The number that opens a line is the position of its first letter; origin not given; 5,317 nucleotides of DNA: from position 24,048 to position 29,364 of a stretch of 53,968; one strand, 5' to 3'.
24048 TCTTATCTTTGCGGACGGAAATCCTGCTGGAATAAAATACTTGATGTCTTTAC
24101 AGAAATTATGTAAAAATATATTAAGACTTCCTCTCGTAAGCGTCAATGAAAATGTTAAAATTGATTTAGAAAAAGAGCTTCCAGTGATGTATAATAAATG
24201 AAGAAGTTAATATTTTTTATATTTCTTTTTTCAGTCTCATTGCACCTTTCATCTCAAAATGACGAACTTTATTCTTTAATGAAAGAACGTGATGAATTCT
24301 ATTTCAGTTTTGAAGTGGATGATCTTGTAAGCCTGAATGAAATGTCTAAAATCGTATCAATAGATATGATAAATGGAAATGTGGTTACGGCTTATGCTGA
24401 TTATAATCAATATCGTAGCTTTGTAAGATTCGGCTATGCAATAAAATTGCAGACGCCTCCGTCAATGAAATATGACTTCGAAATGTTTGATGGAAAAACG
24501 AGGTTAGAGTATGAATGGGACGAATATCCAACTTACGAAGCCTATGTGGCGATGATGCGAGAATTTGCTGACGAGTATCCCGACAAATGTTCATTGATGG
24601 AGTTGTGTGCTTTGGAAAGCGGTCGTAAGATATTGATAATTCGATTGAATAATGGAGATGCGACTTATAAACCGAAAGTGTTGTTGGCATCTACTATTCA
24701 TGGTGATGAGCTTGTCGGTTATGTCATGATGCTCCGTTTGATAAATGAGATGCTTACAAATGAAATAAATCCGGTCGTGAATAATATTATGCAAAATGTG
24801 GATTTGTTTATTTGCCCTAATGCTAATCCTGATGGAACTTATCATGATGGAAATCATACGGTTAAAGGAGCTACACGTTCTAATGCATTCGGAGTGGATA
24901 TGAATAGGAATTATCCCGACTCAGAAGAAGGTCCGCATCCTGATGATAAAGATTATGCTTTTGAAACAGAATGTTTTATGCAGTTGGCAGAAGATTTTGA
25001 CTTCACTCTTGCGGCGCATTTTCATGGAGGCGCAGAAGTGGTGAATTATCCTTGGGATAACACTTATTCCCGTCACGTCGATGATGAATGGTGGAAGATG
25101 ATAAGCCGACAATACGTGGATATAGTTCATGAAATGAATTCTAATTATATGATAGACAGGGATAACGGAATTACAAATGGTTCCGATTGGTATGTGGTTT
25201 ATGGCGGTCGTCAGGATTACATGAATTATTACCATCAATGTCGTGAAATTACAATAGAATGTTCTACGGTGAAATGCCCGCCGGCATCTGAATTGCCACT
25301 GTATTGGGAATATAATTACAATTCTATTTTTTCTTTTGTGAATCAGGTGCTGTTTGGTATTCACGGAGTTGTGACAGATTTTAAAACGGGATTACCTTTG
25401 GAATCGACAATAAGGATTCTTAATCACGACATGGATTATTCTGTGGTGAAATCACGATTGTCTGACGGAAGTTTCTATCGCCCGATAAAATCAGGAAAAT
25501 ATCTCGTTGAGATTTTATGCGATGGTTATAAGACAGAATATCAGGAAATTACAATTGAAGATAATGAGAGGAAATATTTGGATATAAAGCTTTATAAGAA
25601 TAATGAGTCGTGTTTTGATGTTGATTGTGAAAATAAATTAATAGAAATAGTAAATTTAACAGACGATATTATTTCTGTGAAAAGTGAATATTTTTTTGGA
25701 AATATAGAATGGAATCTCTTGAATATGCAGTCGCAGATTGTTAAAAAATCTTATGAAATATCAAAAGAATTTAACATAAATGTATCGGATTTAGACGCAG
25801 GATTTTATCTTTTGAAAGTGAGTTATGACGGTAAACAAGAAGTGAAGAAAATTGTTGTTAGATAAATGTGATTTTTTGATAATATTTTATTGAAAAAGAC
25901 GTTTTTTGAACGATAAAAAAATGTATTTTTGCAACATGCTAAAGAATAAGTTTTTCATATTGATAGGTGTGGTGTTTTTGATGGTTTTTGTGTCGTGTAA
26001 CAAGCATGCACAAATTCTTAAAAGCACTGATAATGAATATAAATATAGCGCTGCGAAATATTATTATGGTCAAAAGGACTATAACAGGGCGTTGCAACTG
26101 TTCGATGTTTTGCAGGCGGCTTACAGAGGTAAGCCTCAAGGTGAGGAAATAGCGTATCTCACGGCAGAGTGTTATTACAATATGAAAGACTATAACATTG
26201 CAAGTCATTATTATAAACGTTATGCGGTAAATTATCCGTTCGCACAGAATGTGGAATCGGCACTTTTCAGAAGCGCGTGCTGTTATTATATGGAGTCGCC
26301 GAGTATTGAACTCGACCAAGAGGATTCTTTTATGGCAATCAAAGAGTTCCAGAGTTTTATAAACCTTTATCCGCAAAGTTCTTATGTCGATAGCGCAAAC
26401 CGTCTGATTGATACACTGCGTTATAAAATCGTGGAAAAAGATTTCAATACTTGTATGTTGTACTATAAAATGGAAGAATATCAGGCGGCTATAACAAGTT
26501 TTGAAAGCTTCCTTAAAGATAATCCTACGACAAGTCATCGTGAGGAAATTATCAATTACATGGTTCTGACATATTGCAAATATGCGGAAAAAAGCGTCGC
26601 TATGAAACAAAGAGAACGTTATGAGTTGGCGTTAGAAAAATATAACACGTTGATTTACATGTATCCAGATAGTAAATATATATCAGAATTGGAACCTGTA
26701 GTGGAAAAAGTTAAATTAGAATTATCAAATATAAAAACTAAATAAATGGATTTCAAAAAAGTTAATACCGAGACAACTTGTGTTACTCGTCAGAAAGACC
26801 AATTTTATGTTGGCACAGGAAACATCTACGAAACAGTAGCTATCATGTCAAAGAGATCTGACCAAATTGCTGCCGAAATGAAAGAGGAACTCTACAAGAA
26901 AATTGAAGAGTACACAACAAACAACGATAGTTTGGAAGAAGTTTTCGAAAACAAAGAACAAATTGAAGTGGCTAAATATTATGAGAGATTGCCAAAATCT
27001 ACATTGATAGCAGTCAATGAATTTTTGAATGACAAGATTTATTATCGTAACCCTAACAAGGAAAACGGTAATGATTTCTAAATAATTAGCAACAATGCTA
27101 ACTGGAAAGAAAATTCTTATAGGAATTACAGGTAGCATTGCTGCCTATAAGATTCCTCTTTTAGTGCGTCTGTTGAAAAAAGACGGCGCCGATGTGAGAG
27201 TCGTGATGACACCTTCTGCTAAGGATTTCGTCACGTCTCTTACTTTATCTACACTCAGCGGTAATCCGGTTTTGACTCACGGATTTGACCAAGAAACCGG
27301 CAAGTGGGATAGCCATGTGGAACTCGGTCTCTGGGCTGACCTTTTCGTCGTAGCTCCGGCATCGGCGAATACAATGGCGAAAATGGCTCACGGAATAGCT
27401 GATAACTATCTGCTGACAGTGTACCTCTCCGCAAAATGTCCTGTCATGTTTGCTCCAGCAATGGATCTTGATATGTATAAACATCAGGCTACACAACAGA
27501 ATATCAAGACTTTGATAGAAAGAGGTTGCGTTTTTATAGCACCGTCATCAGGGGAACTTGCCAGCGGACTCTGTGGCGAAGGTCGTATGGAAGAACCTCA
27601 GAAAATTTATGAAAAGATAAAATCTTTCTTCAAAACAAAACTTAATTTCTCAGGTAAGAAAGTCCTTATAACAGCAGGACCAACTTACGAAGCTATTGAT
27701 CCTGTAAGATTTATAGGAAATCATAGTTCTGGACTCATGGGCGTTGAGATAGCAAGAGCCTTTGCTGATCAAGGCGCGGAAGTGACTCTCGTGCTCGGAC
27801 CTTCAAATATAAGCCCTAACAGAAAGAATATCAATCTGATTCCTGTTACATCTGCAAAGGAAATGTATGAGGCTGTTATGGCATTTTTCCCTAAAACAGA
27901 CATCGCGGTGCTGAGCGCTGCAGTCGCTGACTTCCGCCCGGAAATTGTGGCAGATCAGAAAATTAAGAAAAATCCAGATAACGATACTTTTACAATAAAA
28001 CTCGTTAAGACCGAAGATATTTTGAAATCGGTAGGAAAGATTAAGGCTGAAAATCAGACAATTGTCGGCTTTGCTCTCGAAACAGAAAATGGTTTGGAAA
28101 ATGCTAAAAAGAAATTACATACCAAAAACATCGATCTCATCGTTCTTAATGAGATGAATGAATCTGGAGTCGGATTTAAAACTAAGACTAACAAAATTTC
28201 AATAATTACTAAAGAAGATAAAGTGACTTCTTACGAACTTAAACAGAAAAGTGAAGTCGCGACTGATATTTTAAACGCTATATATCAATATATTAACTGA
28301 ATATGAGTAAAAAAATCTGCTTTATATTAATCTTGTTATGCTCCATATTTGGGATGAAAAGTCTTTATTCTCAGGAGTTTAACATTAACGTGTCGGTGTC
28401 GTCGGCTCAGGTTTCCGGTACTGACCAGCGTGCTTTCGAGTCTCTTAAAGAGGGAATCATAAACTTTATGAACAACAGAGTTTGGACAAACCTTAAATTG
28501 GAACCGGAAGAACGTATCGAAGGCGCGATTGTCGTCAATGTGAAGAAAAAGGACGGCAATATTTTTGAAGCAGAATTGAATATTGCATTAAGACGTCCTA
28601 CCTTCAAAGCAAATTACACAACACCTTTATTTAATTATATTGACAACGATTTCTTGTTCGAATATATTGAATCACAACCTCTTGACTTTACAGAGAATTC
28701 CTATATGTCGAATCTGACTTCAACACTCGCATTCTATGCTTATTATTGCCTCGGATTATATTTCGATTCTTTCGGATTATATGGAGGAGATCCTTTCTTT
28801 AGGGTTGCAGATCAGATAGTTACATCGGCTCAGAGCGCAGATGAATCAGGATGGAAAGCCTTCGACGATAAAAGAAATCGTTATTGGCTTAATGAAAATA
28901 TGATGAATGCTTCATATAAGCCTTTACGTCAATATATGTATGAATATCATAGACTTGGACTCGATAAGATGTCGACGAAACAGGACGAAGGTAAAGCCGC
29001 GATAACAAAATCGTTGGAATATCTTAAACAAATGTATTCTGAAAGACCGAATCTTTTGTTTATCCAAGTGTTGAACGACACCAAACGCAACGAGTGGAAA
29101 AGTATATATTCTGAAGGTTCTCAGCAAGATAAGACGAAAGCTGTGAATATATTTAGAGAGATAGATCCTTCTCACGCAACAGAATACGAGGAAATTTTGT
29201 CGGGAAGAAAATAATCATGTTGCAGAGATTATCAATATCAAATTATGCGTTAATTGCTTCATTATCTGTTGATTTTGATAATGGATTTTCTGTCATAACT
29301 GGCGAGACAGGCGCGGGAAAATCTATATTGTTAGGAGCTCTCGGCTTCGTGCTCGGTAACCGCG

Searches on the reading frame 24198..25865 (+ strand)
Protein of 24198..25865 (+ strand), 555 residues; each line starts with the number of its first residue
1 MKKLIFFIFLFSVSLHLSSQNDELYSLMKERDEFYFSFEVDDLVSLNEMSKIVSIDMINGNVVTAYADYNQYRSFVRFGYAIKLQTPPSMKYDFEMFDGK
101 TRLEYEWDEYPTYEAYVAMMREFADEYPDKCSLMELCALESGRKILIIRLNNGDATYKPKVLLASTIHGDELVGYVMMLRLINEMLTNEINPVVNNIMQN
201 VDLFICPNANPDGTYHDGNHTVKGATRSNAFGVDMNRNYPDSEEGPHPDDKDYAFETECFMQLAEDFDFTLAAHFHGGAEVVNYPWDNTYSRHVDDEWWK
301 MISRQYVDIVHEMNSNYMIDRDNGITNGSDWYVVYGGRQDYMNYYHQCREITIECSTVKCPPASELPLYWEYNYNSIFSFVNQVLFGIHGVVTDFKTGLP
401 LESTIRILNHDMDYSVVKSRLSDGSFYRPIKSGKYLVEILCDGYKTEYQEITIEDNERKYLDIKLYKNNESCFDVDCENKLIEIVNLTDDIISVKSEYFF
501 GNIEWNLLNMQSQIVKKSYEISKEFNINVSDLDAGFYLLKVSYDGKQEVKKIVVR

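Call 49: search_protein_families(library=pfam, proteins=[window:24198-25865:+], max_evalue=0.00001)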
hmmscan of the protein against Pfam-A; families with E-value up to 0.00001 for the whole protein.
window:24198-25865:+ (555 aa): 3 families
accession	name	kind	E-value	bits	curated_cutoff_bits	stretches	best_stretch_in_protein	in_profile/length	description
PF00246.29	Peptidase_M14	-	7.3e-47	160.8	21.6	1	117-375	2-285/286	Zinc carboxypeptidase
PF13620.12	CarboxypepD_reg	-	1.4e-06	29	32.3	0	388-465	2-81/82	Carboxypeptidase regulatory-like domain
PF18962.6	Por_Secre_tail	-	3.6e-06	27.6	27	1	490-554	8-75/75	Secretion system C-terminal sorting domain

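Call 51: search_protein_families(library=ncbifam, proteins=[window:24198-25865:+], max_evalue=0.00001)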
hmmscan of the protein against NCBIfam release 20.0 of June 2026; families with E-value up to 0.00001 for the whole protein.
window:24198-25865:+ (555 aa): 1 family
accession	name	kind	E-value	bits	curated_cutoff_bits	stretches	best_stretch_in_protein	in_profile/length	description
TIGR04183.1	Por_Secre_tail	domain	2.2e-08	34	23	1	502-555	20-72/72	T9SS type A sorting domain-containing protein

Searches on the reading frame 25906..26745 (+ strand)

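Call 49: search_protein_families(library=pfam, proteins=[window:25906-26745:+], max_evalue=0.00001)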
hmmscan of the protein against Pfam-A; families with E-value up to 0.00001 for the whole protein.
window:25906-26745:+ (279 aa): 5 families
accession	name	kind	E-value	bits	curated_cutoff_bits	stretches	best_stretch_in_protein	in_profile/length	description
PF13525.12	YfiO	-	1.3e-27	97.4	25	2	46-235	8-200/203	Outer membrane lipoprotein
PF13174.12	TPR_6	-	3.1e-13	49.9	26.3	0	119-158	2-33/33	Tetratricopeptide repeat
PF13371.12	TPR_9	-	3.5e-07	30.6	35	0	184-215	37-68/73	Tetratricopeptide repeat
PF07719.23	TPR_2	-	4.6e-07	29.9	27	0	181-208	6-33/34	Tetratricopeptide repeat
PF13432.12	TPR_16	-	1.3e-06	29.2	32.7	0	47-112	1-63/65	Tetratricopeptide repeat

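Call 51: search_protein_families(library=ncbifam, proteins=[window:25906-26745:+], max_evalue=0.00001)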
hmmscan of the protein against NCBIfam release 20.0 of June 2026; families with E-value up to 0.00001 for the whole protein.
window:25906-26745:+ (279 aa): 4 families
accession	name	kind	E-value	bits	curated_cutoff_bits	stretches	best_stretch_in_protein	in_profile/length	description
TIGR03302.1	OM_YfiO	subfamily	8.4e-39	133.5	81.4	1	18-236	4-226/239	outer membrane protein assembly factor BamD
TIGR02795.1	tol_pal_ybgF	equivalog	1.6e-13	51.3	90.1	0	43-127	2-86/119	tol-pal system protein YbgF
NF008119.0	PRK10866.1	equivalog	6.8e-09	35.8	363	1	15-227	5-226/243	outer membrane protein assembly factor BamD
NF008068.0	PRK10803.1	equivalog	1.8e-06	28.1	383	0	136-180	154-198/263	cell division protein CpoB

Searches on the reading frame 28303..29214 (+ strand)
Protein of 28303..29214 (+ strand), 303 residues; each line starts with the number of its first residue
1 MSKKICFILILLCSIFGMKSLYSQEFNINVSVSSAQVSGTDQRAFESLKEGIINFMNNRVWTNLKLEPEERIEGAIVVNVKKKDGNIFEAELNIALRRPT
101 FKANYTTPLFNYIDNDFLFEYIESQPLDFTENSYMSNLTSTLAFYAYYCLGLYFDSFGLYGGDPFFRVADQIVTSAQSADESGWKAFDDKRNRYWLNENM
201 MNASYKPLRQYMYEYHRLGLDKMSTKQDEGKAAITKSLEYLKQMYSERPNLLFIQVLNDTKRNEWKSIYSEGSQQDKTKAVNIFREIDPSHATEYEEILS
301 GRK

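Call 49: search_protein_families(library=pfam, proteins=[window:28303-29214:+], max_evalue=0.00001)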
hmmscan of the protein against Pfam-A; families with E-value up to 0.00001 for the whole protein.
window:28303-29214:+ (303 aa): 1 family
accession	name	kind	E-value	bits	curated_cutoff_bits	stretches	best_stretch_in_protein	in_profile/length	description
PF16119.10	DUF4835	-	5.4e-94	314.9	25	1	24-298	1-276/276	Domain of unknown function (DUF4835)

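Call 51: search_protein_families(library=ncbifam, proteins=[window:28303-29214:+], max_evalue=0.00001)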
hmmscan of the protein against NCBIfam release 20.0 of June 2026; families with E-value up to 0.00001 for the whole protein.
window:28303-29214:+ (303 aa): 1 family
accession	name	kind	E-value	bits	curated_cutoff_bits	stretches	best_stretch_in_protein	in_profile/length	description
NF052317.1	T9SS_PorD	equivalog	1.7e-99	332.5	170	1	5-298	3-294/295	type IX secretion system protein PorD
